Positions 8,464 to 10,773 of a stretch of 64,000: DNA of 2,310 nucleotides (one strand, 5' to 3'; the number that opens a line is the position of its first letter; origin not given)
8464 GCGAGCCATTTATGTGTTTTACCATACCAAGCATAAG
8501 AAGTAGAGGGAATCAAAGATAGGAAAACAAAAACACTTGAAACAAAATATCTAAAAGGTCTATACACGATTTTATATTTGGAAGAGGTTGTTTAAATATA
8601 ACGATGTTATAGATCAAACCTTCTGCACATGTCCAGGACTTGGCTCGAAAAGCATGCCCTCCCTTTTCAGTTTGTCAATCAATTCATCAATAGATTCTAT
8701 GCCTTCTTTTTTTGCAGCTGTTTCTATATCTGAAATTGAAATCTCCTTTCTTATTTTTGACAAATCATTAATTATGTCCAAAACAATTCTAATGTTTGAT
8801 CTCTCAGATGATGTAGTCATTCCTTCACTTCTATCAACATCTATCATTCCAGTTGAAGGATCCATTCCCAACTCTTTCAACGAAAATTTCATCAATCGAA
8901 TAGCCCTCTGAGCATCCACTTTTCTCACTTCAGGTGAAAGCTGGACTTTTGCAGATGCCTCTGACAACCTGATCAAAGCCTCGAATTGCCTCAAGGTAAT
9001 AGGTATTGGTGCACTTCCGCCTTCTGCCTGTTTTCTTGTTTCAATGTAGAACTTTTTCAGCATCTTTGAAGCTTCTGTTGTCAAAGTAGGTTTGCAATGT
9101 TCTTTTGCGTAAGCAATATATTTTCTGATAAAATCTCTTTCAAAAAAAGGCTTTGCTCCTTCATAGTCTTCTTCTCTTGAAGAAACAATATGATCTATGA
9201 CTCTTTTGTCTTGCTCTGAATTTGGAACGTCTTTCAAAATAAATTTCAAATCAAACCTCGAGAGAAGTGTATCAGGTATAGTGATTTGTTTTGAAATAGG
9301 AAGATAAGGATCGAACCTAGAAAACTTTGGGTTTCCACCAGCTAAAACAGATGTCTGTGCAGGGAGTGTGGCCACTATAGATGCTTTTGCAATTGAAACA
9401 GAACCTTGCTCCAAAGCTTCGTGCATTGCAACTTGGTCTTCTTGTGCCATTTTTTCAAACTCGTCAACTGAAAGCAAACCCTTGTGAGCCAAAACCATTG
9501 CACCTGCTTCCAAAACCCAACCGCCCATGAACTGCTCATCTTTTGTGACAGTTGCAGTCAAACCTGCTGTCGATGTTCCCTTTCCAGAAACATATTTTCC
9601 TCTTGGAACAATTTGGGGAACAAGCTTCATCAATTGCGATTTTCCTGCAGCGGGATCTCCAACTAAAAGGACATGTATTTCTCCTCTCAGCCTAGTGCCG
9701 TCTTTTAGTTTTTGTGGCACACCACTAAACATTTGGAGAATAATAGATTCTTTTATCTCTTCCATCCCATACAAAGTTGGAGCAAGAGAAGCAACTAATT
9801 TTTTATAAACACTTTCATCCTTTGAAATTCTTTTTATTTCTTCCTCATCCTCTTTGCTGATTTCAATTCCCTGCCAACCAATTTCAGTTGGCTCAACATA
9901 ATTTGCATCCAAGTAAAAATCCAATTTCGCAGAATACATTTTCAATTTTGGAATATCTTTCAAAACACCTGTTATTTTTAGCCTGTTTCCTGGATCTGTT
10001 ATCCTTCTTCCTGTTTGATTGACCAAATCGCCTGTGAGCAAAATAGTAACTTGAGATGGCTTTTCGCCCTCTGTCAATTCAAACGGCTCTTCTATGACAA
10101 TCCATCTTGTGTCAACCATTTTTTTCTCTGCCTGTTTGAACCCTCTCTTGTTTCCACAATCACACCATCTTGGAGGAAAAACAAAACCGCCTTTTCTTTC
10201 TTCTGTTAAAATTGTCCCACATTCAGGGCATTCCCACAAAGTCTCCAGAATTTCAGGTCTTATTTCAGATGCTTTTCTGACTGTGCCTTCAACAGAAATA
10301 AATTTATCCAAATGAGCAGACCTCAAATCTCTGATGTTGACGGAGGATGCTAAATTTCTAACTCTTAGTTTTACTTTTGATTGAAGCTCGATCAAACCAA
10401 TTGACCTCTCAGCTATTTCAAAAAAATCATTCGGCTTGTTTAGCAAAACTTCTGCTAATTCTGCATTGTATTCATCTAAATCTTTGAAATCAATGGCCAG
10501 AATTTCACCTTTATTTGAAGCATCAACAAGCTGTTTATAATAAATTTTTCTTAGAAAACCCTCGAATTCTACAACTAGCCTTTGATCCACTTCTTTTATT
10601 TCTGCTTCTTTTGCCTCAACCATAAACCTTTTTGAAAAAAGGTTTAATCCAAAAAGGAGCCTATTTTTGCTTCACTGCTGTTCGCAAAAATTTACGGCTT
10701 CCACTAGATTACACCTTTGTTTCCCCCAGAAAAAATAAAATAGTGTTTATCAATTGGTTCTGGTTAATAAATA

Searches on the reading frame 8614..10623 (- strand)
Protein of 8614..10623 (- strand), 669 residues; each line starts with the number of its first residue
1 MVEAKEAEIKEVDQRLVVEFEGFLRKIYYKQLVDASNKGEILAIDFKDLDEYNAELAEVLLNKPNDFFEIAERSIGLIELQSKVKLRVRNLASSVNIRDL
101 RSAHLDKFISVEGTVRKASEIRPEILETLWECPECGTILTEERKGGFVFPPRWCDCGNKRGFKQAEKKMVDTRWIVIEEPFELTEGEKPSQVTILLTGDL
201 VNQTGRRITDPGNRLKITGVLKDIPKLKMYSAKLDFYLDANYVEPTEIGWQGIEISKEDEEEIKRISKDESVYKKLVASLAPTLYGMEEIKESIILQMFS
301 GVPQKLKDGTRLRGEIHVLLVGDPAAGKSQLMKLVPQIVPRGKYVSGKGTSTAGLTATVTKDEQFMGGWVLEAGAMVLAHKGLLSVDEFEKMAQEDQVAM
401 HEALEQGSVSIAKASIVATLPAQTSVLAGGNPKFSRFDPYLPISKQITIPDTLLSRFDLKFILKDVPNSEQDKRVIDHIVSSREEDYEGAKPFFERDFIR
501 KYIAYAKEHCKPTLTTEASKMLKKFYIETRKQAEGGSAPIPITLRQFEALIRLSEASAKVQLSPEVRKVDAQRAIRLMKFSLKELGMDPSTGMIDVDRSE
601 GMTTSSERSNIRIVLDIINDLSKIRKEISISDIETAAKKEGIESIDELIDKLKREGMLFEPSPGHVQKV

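Call 44: search_protein_families(library=pfam, proteins=[window:8614-10623:-], max_evalue=0.00001)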
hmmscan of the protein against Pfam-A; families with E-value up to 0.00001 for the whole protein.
window:8614-10623:- (669 aa): 5 families
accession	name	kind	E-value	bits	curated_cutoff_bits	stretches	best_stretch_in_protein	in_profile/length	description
PF00493.29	MCM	-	2e-86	289.2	23.3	1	259-482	1-223/224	MCM P-loop domain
PF17855.7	MCM_lid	-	8.6e-29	100.3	27.4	1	497-581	1-86/87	MCM AAA-lid domain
PF17207.9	MCM_OB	-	1.9e-18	66.9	24.8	1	96-223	1-124/126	MCM OB domain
PF01078.27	Mg_chelatase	-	2.8e-11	43.7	20.3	1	367-432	93-158/207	Magnesium chelatase, subunit ChlI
PF14551.11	MCM_N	-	1.2e-06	29.3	24.9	1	21-75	5-69/95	MCM N-terminal domain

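Call 67: find_homologous_proteins(query=window:8614-10623:-, max_evalue=1e-50)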
Query window:8614-10623:- (669 aa): 3189 proteins with E <= 1e-50 among 8000 candidates; the best 120 are listed.
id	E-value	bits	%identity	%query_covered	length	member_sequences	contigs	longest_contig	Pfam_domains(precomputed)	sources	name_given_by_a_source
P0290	0.0e+0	1469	100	100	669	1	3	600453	PF14551.12,PF17855.8,PF00493.30,PF01078.28,PF17207.10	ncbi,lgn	-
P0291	0.0e+0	1357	90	100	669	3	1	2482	PF14551.12,PF17855.8,PF00493.30,PF01078.28,PF17207.10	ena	-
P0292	0.0e+0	1106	72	100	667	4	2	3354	PF14551.12,PF21120.4,PF17855.8,PF00493.30,PF01078.28,PF17207.10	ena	-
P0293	0.0e+0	1088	71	99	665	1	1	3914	PF14551.12,PF21120.4,PF17855.8,PF00493.30,PF01078.28,PF17207.10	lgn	-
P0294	0.0e+0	1069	71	98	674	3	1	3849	PF21120.4,PF17855.8,PF00493.30,PF01078.28,PF17207.10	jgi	-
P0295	0.0e+0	1052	74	49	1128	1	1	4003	PF17855.8,PF00493.30,PF01078.28,PF14890.12,PF17207.10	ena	-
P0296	0.0e+0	1045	69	99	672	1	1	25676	PF14551.12,PF17855.8,PF00493.30,PF01078.28,PF17207.10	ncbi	-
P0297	0.0e+0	1042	69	98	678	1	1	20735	PF17855.8,PF00493.30,PF01078.28,PF17207.10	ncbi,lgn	-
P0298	0.0e+0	1041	69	99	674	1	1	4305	PF14551.12,PF21120.4,PF17855.8,PF00493.30,PF01078.28,PF17207.10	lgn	-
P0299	0.0e+0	1039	68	99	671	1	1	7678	PF14551.12,PF17855.8,PF00493.30,PF01078.28,PF17207.10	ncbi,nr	ncbi:MAG: minichromosome maintenance protein MCM [Candidatus Aenigmarchaeota archaeon]|nr:minichromo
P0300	0.0e+0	1037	68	99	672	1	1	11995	PF14551.12,PF17855.8,PF00493.30,PF01078.28,PF17207.10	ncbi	-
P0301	0.0e+0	1034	68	99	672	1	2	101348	PF14551.12,PF17855.8,PF00493.30,PF01078.28,PF17207.10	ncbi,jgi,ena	-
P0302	0.0e+0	1032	70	98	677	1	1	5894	PF17855.8,PF00493.30,PF01078.28,PF17207.10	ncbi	-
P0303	0.0e+0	1022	70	98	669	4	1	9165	PF21120.4,PF17855.8,PF00493.30,PF01078.28,PF17207.10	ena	-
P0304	0.0e+0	1012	72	53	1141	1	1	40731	PF14551.12,PF17855.8,PF14528.12,PF00493.30,PF01078.28,PF14890.12,PF17207.10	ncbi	-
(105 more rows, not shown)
